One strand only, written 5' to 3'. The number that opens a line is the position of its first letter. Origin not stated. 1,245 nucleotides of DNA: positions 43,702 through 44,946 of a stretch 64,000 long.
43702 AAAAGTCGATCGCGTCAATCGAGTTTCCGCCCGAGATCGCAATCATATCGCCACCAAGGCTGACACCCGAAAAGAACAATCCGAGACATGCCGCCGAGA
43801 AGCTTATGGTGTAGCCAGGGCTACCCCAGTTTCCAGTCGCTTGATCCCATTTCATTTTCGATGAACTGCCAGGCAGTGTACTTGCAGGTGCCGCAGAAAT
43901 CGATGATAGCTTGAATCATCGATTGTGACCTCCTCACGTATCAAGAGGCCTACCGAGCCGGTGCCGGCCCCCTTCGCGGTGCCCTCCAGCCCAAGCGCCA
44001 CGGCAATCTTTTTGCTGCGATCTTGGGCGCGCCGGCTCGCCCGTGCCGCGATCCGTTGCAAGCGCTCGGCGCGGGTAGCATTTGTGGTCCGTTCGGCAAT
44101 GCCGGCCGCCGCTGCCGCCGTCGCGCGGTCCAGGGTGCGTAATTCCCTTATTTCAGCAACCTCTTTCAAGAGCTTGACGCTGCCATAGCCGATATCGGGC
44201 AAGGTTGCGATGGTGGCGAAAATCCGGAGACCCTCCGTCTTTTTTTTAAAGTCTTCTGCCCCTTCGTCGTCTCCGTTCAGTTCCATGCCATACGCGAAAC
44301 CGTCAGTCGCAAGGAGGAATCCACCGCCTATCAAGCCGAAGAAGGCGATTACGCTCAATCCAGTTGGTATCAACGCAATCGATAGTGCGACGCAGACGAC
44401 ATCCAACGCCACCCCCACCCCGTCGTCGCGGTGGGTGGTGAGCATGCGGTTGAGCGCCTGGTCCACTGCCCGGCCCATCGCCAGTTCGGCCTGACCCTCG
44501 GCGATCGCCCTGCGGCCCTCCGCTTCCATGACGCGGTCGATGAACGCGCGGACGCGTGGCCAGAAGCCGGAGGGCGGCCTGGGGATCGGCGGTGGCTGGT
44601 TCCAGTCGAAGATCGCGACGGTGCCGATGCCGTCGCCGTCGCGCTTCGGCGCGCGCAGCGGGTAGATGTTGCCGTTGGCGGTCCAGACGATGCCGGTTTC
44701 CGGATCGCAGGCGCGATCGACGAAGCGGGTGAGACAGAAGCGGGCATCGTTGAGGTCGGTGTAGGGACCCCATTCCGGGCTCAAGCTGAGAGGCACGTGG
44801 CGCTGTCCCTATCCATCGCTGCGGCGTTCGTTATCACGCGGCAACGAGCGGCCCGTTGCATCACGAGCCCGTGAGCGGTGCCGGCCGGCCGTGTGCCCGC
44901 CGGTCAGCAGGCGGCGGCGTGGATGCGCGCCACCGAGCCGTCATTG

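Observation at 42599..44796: Uncharacterised two-gene membrane cassette present as a full copy plus a 5'-truncated diverged tandem copy (A-B-A'-B'): candidate toxin/immunity-like system with an orphan module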

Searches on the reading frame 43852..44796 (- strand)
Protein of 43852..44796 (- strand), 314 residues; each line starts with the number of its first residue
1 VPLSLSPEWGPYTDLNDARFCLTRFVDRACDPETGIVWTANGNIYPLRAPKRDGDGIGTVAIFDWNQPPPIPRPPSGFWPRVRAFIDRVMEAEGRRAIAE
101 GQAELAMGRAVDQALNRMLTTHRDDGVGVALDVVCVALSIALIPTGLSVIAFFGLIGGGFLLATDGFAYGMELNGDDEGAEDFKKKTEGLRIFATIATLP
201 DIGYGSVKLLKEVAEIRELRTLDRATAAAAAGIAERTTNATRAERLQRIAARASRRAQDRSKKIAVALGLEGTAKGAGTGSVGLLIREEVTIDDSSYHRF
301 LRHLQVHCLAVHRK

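Call 5: search_protein_families(library=pfam, proteins=[window:43852-44796:-], max_evalue=1)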
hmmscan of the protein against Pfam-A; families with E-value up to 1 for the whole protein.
window:43852-44796:- (314 aa): 0 families

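Call 6: search_protein_families(library=padloc, proteins=[window:43852-44796:-], max_evalue=1)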
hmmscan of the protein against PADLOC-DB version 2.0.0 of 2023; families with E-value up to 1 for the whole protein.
window:43852-44796:- (314 aa): 0 families

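Call 7: search_protein_families(library=ncbifam, proteins=[window:43852-44796:-], max_evalue=1)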
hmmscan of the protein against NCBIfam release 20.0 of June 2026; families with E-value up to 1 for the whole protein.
window:43852-44796:- (314 aa): 0 families

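Call 8: search_protein_families(library=phrogs, proteins=[window:43852-44796:-], max_evalue=1)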
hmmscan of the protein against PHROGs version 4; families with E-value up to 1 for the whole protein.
window:43852-44796:- (314 aa): 4 families
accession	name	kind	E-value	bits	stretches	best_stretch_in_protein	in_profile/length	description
phrog_19143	-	unknown function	0.1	13.5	1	71-122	12-62/159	-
phrog_27197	-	unknown function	0.24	12.9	1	261-307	31-73/97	-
phrog_28312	-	unknown function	0.46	11.6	1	126-143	13-30/50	-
phrog_32556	-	moron, auxiliary metabolic gene and host takeover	0.92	11.1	0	134-151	6-23/78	membrane protein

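Call 10: find_homologous_proteins(query=window:43852-44796:-, max_evalue=0.001)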
Query window:43852-44796:- (314 aa): 48 proteins with E <= 0.001 among 8000 candidates.
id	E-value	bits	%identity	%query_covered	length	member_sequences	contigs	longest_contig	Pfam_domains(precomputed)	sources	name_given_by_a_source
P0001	3.1e-206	702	100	100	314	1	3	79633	-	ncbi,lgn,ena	-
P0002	1.1e-137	477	66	99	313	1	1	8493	-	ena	-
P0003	1.8e-136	473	68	100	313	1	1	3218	-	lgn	-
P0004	8.1e-134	464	66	98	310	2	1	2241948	-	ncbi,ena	-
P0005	4.3e-133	462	64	98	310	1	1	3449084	-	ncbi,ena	-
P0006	3.3e-131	455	64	99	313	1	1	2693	-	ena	-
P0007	7.8e-131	454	63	99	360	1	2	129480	-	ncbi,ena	-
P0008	1.0e-127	444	63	98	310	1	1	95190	-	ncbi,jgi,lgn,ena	jgi:hypothetical protein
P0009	4.6e-127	442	63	98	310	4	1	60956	-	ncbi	-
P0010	2.8e-125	436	63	98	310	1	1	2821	-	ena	-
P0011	1.4e-123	430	61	98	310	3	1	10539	-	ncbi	-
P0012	1.9e-119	417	59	98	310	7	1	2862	-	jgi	jgi:hypothetical protein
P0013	2.5e-112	393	55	100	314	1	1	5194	-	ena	-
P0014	2.8e-108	380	54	100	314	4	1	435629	-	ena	-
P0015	2.2e-105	371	54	99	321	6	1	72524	-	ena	-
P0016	7.8e-103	362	53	100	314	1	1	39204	-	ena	-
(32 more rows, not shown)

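Call 11: find_encoding_contigs(protein=P0004, flank=6000, max_places=3)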
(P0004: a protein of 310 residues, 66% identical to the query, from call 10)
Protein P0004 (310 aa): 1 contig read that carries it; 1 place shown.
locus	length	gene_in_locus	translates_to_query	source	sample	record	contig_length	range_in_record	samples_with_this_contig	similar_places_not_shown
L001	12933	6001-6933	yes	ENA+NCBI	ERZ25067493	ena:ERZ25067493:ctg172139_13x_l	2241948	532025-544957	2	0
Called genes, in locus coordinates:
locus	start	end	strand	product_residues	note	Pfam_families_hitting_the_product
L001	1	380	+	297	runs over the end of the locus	PF12706:Lactamase_B_2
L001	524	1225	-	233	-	PF04264:YceI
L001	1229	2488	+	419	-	PF00171:Aldedh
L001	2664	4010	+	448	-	PF05222:AlaDh_PNT_N, PF01262:AlaDh_PNT_C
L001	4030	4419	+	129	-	PF12769:PNTB_4TM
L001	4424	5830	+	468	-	PF02233:PNTB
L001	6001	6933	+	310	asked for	-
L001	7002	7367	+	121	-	-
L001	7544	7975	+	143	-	-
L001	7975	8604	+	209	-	-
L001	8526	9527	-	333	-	PF01544:CorA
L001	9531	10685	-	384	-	PF00685:Sulfotransfer_1, PF13469:Sulfotransfer_3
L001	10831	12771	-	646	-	PF01266:DAO (weak), PF13450:NAD_binding_8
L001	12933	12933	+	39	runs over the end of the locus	-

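Call 12: find_encoding_contigs(protein=P0005, flank=6000, max_places=3)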
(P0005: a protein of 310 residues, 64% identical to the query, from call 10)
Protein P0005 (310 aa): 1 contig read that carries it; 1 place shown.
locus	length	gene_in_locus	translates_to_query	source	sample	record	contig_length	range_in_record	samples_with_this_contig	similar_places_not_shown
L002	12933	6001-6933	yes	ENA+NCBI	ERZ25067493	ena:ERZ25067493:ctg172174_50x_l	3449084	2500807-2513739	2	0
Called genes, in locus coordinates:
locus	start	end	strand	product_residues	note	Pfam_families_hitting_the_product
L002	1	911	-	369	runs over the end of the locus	PF08240:ADH_N, PF00107:ADH_zinc_N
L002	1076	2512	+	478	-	PF00171:Aldedh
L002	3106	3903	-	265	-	PF12787:EcsC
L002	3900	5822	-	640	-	PF20464:MmeI_N, PF20465:MmeI_hel (weak), PF20473:MmeI_Mtase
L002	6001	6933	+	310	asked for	-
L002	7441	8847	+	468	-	PF01757:Acyl_transf_3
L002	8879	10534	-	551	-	PF13555:AAA_29 (faint), PF00005:ABC_tran, PF02463:SMC_N (faint), PF05729:NACHT (faint), PF13238:AAA_18 (faint), PF12848:ABC_tran_Xtn, PF00005:ABC_tran, PF13304:AAA_21, +1 more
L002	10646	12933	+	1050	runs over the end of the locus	PF00176:SNF2-rel_dom, PF00270:DEAD, PF04851:ResIII, PF00271:Helicase_C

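Call 13: find_encoding_contigs(protein=P0014, flank=6000, max_places=3)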
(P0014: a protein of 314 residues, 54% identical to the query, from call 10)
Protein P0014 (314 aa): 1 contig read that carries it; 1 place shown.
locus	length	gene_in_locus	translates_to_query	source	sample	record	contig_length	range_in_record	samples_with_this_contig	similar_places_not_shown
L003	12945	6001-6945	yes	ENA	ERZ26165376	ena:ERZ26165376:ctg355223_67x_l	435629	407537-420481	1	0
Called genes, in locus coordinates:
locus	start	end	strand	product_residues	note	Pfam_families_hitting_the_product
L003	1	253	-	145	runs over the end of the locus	PF04965:GPW_gp25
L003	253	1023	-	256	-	PF14559:TPR_19 (weak), PF07024:ImpE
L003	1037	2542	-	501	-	PF05943:VipB, PF18945:VipB_2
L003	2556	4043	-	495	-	PF05943:VipB, PF18945:VipB_2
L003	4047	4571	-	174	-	PF05591:T6SS_VipA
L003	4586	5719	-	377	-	PF06812:ImpA_N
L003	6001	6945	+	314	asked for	-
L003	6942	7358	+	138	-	-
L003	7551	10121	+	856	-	PF00069:Pkinase, PF01636:APH (faint), PF07714:PK_Tyr_Ser-Thr, PF00672:HAMP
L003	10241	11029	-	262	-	PF01476:LysM (faint)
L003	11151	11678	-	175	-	PF20057:DUF6456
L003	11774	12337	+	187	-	PF01381:HTH_3, PF13560:HTH_31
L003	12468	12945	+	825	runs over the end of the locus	PF07715:Plug, PF00593:TonB_dep_Rec_b-barrel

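Call 16: find_related_loci(query=A1, collection=genome_contigs, flank=10000)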
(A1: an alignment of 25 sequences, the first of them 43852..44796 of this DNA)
Query A1 (314 aa) in genome_contigs; peptide patterns used: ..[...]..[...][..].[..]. (x = any residue, [..] = any of these).
126 stretches matched a pattern; 14 encode a relative of the query (tblastn E <= 1e-3); 14 distinct loci.
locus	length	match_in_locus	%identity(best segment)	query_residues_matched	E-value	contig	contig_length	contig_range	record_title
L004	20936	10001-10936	65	1-312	2e-134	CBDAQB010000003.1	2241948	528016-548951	MAG: Acetobacteraceae bacterium isolate 95152cde-c084-4bcc-b57e-f492444afcc6 genome assembly, contig: contig_3, whole ge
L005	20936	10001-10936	63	1-312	2e-134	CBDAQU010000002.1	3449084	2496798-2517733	MAG: Acetobacteraceae bacterium isolate c2134679-2434-445b-821b-ac85f0c125ba genome assembly, contig: contig_2, whole ge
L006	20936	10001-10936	63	1-312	5e-131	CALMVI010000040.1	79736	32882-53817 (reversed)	MAG TPA_asm: uncultured Acetobacteraceae bacterium isolate SRR13685123_bin.3_CONCOCT_v1.1_MAG genome assembly, contig: N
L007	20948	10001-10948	53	1-313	1e-100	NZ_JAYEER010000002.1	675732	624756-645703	Nitrospirillum sp. BR 11163 contig_2, whole genome shotgun sequence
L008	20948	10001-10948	53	1-313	4e-100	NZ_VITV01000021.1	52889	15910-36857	Nitrospirillum amazonense strain BR 12005 Ga0314207_121, whole genome shotgun sequence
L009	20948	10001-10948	53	1-313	4e-100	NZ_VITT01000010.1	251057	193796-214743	Nitrospirillum viridazoti strain BR 11140 Ga0314212_110, whole genome shotgun sequence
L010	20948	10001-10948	52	1-313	2e-99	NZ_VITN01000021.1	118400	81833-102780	Nitrospirillum amazonense strain BR 11880 Ga0314209_121, whole genome shotgun sequence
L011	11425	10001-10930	51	5-313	1e-96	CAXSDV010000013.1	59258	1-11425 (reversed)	MAG: uncultured Caulobacteraceae bacterium isolate private_X11_metawrap_bin.2 genome assembly, contig: private_X11_metaw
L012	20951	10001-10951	49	1-313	5e-94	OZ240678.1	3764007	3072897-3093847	MAG: Caulobacteraceae bacterium isolate 98ff197f-1bea-4f34-8582-165e3041e8cf genome assembly, chromosome: 1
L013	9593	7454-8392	50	1-313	5e-92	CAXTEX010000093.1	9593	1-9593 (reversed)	MAG TPA_asm: uncultured Caulobacteraceae bacterium isolate private_T1916_metawrap_bin.8 genome assembly, contig: private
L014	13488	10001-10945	49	1-313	6e-85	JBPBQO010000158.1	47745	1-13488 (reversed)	MAG: Janthinobacterium lividum isolate 3300037633_metabat.15 3300037633_metabat.15_Ga0393341_0000062, whole genome shotg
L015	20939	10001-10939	50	1-312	2e-78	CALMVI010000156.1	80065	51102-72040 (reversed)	MAG TPA_asm: uncultured Acetobacteraceae bacterium isolate SRR13685123_bin.3_CONCOCT_v1.1_MAG genome assembly, contig: N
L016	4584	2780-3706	44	5-312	1e-75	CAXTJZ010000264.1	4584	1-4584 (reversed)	MAG TPA_asm: uncultured Acetobacteraceae bacterium isolate private_TS1974_metawrap_bin.10 genome assembly, contig: priva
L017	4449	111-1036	66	1-312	6e-107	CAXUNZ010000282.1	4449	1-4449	MAG TPA_asm: uncultured Acetobacteraceae bacterium isolate public_SRR14722130_metawrap_bin.1 genome assembly, contig: pu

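Call 18: find_encoding_contigs(protein=P0001, flank=10000, max_places=3)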
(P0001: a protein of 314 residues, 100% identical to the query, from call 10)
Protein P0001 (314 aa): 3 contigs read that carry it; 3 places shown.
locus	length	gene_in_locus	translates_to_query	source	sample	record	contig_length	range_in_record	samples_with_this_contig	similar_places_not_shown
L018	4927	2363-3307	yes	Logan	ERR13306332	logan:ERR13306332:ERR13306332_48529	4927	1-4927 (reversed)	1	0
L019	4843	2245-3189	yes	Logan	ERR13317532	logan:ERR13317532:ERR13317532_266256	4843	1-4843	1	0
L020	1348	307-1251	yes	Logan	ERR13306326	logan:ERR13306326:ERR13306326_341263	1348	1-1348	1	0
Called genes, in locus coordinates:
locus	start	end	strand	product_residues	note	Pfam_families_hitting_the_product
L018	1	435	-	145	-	?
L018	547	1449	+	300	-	PF00702:Hydrolase, PF12710:HAD, PF08282:Hydrolase_3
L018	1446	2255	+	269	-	PF00149:Metallophos, PF12850:Metallophos_2 (faint)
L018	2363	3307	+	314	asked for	-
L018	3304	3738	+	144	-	-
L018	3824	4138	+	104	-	-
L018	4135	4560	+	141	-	-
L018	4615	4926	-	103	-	?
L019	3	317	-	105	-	?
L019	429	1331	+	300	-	PF00702:Hydrolase, PF12710:HAD, PF08282:Hydrolase_3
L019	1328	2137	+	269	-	PF00149:Metallophos, PF12850:Metallophos_2 (faint)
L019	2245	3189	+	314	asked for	-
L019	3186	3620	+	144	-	-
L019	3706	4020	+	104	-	-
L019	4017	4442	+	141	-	-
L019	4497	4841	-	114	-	?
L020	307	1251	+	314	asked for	-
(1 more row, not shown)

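Call 19: find_encoding_contigs(protein=P0007, flank=10000, max_places=2)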
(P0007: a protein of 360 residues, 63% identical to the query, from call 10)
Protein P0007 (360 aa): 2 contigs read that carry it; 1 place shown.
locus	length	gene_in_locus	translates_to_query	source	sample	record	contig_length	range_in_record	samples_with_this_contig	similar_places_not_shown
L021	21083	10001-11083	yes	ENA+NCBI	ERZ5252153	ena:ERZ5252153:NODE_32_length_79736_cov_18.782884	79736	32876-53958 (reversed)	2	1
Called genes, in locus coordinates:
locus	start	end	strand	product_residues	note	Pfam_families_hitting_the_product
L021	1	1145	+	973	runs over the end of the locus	PF13510:Fer2_4, PF00890:FAD_binding_2 (weak), PF07992:Pyr_redox_2, PF12831:FAD_oxidored, PF13450:NAD_binding_8 (weak), PF17806:SO_alpha_A3, PF01571:GCV_T, PF08669:GCV_T_C, +1 more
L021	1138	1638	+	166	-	PF04268:SoxG (weak), PF01571:GCV_T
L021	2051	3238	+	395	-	PF02156:Glyco_hydro_26 (faint)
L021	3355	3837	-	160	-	PF01724:DUF29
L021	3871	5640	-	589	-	PF00664:ABC_membrane, PF00005:ABC_tran, PF02463:SMC_N (weak)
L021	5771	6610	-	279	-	PF00756:Esterase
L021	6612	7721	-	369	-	PF08240:ADH_N, PF00107:ADH_zinc_N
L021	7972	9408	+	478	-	PF00171:Aldedh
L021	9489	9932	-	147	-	-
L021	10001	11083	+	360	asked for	-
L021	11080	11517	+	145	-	-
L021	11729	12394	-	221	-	PF00440:TetR_N, PF16925:TetR_C_13 (weak)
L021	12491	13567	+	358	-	PF00248:Aldo_ket_red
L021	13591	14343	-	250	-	PF02358:Trehalose_PPase, PF08282:Hydrolase_3 (faint)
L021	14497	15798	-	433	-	-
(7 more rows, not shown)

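Call 20: find_encoding_contigs(protein=P0008, flank=10000, max_places=2)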
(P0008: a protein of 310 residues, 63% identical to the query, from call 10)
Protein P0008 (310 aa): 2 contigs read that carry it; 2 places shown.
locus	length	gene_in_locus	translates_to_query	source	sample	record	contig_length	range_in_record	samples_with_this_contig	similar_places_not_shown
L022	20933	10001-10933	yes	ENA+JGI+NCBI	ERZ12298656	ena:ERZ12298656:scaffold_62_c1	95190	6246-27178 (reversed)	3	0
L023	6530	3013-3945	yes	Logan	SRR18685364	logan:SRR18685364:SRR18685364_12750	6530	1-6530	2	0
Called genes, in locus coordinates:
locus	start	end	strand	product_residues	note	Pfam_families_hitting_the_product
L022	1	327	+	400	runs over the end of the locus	PF13458:Peripla_BP_6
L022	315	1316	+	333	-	-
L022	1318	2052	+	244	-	PF00005:ABC_tran, PF13304:AAA_21 (faint)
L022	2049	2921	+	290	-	PF12679:ABC2_membrane_2, PF01061:ABC2_membrane, PF12698:ABC2_membrane_3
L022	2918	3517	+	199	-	-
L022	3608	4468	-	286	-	PF00756:Esterase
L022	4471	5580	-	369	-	PF08240:ADH_N, PF00107:ADH_zinc_N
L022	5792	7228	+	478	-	PF00171:Aldedh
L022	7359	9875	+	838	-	PF04326:SLFN_AlbA_2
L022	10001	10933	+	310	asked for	-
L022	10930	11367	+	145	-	-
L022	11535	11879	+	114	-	-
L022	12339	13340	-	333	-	-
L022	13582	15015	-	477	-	-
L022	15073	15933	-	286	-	PF03328:HpcH_HpaI, PF15617:C-C_Bond_Lyase (weak)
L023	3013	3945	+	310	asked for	-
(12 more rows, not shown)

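Call 22: search_protein_families(library=pfam, proteins=[L010:106-546:+, L010:561-1385:+, L010:1389-1880:+, L010:1873-3705:+, L010:3735-4238:-, L010:4425-4799:-, L010:4994-7648:+, L010:7794-8270:+, L010:8277-8915:+, L010:9294-9953:+], max_evalue=0.01)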
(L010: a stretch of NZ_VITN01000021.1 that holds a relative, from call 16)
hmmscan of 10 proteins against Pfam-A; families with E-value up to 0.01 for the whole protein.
L010:106-546:+ (146 aa): 1 family
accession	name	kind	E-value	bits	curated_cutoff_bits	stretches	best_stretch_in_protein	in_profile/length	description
PF18945.5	VipB_2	-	1.1e-44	151.6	27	1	31-141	2-112/112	EvpB/VC_A0108, tail sheath gpW/gp25-like domain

L010:561-1385:+ (274 aa): 3 families
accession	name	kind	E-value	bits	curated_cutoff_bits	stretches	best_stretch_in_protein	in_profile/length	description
PF07024.18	ImpE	-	1.1e-33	116.3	25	1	141-262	1-121/122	ImpE protein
PF14559.12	TPR_19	-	3.2e-08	34.2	25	1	9-65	1-57/68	Tetratricopeptide repeat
PF14561.12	TPR_20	-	0.00044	21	25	1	18-64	7-53/90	Tetratricopeptide repeat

L010:1389-1880:+ (163 aa): 2 families
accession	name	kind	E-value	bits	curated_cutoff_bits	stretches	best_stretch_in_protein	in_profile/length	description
PF04965.19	GPW_gp25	-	7.3e-18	64.6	27.2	1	37-137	2-95/96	Baseplate wedge protein gp25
PF23442.1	DUF7125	-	0.0015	18.1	29.1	0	7-47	57-96/207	Family of unknown function (DUF7125)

L010:1873-3705:+ (610 aa): 1 family
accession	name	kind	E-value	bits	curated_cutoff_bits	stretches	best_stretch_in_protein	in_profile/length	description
PF05947.17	T6SS_TssF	-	1.1e-212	708.3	25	1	1-606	1-607/608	Type VI secretion system, TssF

L010:3735-4238:- (167 aa): 0 families

L010:4425-4799:- (124 aa): 0 families

L010:4994-7648:+ (884 aa): 21 families
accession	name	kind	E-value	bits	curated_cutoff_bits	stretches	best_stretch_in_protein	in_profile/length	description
PF07724.20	AAA_2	-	2.7e-50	171.1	27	1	601-766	3-165/166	AAA domain (Cdc48 subfamily)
PF17871.7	AAA_lid_9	-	2.1e-30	105.1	22.8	1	359-449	2-92/104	AAA lid domain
PF00004.35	AAA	-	1.6e-16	61.4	21.2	2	219-319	2-92/131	ATPase family associated with various cellular activities (AAA)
PF10431.15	ClpB_D2-small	-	2.2e-13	50.5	21.9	1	772-844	1-72/81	C-terminal, D2-small domain, of ClpB protein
PF07728.20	AAA_5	-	1.6e-12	48.1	22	1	604-724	2-124/139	AAA domain (dynein-related subfamily)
PF02861.25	Clp_N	-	1.5e-09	38.3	20.7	1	32-73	9-50/53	Clp amino terminal domain, pathogenicity island component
PF13191.12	AAA_16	-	7.8e-09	36.7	32.6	1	196-256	2-73/167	AAA ATPase domain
PF13401.12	AAA_22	-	4.3e-07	30.7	27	0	214-305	4-97/130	AAA domain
PF00158.32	Sigma54_activat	-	2.2e-06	27.9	20.2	1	601-722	22-142/168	Sigma-54 interaction domain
PF20720.3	nSTAND3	-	1.2e-05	25.5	27.2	0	203-241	7-43/155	Novel STAND NTPase 3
PF06414.18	Zeta_toxin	-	1.9e-05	24.7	22.3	1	597-644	12-58/199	Zeta toxin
PF13481.12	AAA_25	-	5.7e-05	23.3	27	0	198-243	17-61/195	AAA domain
PF12775.13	AAA_7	-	9.3e-05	22.5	25.8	0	207-245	26-63/181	P-loop containing dynein motor region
PF05729.18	NACHT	-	0.00014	22.2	26.7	0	219-246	4-31/167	NACHT domain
PF01637.24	ATPase_2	-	0.00025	21.4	33.2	0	199-374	4-199/225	ATPase domain predominantly from Archaea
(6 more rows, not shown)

L010:7794-8270:+ (158 aa): 1 family
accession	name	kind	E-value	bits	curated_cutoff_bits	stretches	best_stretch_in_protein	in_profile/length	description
PF05638.18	T6SS_HCP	-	1.5e-33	116.2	23.5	1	4-133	1-129/129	Type VI secretion system effector, Hcp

L010:8277-8915:+ (212 aa): 1 family
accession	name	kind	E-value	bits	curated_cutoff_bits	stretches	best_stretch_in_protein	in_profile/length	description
PF03734.19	YkuD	-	0.0036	18.3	23.4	1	101-172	43-134/146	L,D-transpeptidase catalytic domain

L010:9294-9953:+ (219 aa): 0 families

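Call 37: predict_structure(alignment_id=A1)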
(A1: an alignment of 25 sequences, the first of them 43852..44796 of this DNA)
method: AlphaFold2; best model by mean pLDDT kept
length: 314 residues; sequences in the alignment: 25
mean_pLDDT: 70.5   pTM: 0.39
mean pLDDT of the five models: 70.5, 61.3, 58.5, 57.5, 52.5
residues with pLDDT >= 90: 55; 70-90: 133; 50-70: 64; < 50: 62
segments of 3 or more residues with pLDDT < 50: 103-118, 120-128, 130-132, 271-292
pLDDT, mean of each block of 10 residues (from residue 1): 81 95 93 95 95 89 89 85 77 59 45 44 43 51 53 68 74 78 79 58 59 73 76 81 83 77 62 38 36 65 88 70
secondary structure, 60 per line:
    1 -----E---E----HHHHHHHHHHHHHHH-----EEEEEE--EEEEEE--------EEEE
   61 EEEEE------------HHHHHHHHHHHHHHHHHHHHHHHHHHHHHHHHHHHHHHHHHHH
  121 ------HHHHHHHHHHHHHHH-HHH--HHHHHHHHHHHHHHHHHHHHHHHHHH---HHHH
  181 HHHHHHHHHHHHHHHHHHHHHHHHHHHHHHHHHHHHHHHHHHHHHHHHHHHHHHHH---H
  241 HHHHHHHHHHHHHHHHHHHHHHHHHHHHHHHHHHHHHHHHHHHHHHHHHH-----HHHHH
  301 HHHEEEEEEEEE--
elements in order: H15-29 E35-40 E43-48 E57-65 H78-120 H127-141 H148-173 H177-236 H240-290 H296-303 E304-312
